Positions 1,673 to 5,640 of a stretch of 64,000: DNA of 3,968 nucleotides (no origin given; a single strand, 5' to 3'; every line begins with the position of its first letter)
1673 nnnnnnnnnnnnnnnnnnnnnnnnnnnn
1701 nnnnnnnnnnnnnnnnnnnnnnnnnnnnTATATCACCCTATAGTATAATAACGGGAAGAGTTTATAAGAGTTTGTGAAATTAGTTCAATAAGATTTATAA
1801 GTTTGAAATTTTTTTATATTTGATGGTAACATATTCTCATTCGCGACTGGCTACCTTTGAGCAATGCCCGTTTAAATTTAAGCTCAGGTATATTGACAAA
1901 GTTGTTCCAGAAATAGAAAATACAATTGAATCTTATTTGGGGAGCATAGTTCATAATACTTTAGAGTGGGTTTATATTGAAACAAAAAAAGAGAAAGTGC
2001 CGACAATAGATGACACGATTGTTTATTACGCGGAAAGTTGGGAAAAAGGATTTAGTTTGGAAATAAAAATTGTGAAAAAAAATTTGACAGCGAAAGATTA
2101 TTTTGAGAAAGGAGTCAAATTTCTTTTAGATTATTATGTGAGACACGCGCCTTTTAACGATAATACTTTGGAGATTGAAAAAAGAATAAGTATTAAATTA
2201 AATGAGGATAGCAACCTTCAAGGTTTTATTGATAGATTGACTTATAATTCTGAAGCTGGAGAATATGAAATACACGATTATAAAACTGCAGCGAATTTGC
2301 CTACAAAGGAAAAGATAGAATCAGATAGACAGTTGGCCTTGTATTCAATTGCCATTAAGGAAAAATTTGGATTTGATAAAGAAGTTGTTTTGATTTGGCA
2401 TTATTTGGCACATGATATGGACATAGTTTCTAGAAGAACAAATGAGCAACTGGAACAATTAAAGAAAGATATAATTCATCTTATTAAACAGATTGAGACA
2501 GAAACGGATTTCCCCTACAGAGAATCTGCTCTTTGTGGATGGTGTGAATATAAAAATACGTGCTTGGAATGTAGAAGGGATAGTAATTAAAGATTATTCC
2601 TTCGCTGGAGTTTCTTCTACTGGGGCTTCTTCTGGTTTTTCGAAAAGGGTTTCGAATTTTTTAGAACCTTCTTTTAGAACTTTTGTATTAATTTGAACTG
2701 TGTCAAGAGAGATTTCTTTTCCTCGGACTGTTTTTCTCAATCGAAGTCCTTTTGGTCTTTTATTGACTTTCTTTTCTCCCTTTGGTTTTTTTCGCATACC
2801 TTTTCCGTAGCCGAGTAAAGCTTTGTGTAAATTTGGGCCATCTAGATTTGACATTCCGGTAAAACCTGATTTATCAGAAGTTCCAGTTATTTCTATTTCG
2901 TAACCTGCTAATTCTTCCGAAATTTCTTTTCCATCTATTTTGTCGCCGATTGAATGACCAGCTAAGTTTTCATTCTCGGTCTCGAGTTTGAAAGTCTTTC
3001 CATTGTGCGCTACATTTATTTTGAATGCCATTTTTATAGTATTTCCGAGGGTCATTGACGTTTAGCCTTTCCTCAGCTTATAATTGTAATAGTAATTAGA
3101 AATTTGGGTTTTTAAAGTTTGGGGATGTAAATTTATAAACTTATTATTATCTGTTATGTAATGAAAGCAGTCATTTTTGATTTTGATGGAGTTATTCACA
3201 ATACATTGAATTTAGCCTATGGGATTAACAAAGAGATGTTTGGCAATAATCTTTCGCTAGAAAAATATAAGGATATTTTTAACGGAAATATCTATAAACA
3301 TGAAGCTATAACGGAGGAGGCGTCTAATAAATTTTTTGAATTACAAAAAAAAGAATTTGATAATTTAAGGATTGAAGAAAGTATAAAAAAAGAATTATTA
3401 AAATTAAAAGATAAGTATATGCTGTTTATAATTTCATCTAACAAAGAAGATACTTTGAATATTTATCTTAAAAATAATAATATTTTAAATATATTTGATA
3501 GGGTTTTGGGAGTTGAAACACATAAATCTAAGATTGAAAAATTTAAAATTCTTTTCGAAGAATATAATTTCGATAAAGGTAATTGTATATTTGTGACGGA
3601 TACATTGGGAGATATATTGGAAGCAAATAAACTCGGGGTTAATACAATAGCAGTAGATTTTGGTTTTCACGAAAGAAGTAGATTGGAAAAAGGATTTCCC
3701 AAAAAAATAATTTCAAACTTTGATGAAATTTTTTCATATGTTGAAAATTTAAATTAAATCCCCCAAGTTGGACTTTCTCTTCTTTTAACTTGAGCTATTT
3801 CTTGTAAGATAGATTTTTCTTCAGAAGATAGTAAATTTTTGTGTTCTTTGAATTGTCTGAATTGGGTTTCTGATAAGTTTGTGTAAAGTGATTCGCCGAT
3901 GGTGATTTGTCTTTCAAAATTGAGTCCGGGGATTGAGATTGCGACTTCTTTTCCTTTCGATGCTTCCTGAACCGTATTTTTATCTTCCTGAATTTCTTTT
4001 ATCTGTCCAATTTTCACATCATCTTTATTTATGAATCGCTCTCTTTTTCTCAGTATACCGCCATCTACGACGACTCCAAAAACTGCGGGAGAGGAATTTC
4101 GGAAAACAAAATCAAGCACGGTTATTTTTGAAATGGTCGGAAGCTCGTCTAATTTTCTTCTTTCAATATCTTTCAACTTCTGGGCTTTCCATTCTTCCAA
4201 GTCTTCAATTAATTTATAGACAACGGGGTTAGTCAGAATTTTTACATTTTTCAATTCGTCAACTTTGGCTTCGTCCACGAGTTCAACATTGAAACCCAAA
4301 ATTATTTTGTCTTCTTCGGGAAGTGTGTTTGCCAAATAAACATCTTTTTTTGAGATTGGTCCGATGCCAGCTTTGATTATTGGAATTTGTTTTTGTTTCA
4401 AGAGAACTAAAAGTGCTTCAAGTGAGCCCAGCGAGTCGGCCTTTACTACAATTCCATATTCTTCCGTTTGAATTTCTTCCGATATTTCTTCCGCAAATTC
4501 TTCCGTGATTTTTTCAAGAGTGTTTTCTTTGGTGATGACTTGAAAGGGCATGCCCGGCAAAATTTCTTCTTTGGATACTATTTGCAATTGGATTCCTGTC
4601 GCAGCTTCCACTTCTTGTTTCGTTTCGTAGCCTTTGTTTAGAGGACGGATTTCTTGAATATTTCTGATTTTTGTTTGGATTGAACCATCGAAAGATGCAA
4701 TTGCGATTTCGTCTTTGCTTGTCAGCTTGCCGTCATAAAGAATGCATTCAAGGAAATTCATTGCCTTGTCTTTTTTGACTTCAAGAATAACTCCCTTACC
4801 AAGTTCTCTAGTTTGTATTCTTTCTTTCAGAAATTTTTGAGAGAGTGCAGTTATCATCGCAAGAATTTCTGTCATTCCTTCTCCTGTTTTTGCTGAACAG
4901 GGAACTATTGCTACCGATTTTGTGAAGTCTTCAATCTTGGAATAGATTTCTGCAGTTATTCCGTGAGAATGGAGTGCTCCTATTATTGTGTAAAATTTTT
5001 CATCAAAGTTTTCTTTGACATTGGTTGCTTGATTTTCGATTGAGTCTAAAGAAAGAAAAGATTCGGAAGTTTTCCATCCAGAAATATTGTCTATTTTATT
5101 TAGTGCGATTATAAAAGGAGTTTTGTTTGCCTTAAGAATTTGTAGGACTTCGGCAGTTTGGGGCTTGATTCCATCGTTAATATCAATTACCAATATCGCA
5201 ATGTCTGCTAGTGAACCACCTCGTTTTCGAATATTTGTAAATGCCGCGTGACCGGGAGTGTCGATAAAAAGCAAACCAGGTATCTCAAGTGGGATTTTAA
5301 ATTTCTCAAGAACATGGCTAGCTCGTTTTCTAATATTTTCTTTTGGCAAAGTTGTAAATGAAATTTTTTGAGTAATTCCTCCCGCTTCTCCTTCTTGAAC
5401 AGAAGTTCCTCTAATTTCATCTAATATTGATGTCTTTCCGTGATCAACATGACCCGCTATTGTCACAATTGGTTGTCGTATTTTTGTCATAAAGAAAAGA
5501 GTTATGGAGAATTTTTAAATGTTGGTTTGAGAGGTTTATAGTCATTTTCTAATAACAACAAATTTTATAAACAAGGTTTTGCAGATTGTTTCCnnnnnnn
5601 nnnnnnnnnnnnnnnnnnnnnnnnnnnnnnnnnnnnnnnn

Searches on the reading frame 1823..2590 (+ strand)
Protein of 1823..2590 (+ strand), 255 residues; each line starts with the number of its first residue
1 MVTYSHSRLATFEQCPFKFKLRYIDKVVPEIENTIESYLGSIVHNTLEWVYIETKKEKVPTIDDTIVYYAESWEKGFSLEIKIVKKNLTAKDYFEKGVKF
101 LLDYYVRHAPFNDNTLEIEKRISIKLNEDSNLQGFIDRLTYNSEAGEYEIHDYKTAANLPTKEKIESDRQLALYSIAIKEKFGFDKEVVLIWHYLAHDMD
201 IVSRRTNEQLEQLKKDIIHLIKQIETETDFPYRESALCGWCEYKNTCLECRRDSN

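Call 58: search_protein_families(library=pfam, proteins=[window:1823-2590:+], max_evalue=0.00001)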
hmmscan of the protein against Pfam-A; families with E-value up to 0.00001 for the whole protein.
window:1823-2590:+ (255 aa): 1 family
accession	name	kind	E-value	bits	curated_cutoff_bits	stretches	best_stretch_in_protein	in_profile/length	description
PF12705.13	PDDEXK_1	-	1.9e-33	116.9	22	1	4-247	2-246/247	PD-(D/E)XK nuclease superfamily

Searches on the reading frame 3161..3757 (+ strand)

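Call 58: search_protein_families(library=pfam, proteins=[window:3161-3757:+], max_evalue=0.00001)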
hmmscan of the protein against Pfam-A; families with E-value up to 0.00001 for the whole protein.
window:3161-3757:+ (198 aa): 3 families
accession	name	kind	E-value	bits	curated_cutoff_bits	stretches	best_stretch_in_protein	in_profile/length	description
PF13419.12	HAD_2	-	2.4e-18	67.3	23.8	1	4-165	1-178/178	Haloacid dehalogenase-like hydrolase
PF00702.32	Hydrolase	-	1.4e-08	35.8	26.4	1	1-159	1-191/191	haloacid dehalogenase-like hydrolase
PF13242.12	Hydrolase_like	-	5.4e-06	26.7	22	1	128-188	10-73/75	HAD-hyrolase-like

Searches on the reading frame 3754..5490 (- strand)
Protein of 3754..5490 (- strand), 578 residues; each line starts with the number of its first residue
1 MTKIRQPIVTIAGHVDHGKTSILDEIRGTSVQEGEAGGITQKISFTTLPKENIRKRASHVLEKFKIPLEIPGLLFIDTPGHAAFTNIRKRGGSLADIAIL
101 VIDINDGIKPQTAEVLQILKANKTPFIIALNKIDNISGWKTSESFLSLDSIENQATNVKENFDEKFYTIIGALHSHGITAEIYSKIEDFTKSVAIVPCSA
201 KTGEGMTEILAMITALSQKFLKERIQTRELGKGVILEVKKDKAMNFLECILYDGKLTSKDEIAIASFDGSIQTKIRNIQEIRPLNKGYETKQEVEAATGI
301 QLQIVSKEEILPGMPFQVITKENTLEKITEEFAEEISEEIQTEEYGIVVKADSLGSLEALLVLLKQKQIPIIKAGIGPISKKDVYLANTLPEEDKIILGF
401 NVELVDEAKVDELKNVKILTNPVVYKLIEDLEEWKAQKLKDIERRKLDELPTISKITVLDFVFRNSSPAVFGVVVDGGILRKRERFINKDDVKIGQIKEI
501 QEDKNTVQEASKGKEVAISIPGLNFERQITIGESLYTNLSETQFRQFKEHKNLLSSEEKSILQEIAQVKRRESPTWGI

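Call 58: search_protein_families(library=pfam, proteins=[window:3754-5490:-], max_evalue=0.00001)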
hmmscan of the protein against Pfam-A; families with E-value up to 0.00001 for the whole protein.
window:3754-5490:- (578 aa): 5 families
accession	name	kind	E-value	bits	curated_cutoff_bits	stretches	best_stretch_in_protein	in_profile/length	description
PF00009.33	GTP_EFTU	-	1.6e-35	122.9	26.5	1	8-216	5-185/188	Elongation factor Tu GTP binding domain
PF11987.13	IF-2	-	1.5e-20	73.7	27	1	329-432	12-117/117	Translation-initiation factor 2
PF14578.12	GTP_EFTU_D4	-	1.7e-17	63.5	23.8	1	457-536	7-86/86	Elongation factor Tu domain 4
PF01926.29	MMR_HSR1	-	7.9e-10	39.3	21.9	1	9-132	2-113/113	50S ribosome-binding GTPase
PF03029.23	ATP_bind_1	-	2.3e-06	28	27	1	73-217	93-238/240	Conserved hypothetical ATP binding protein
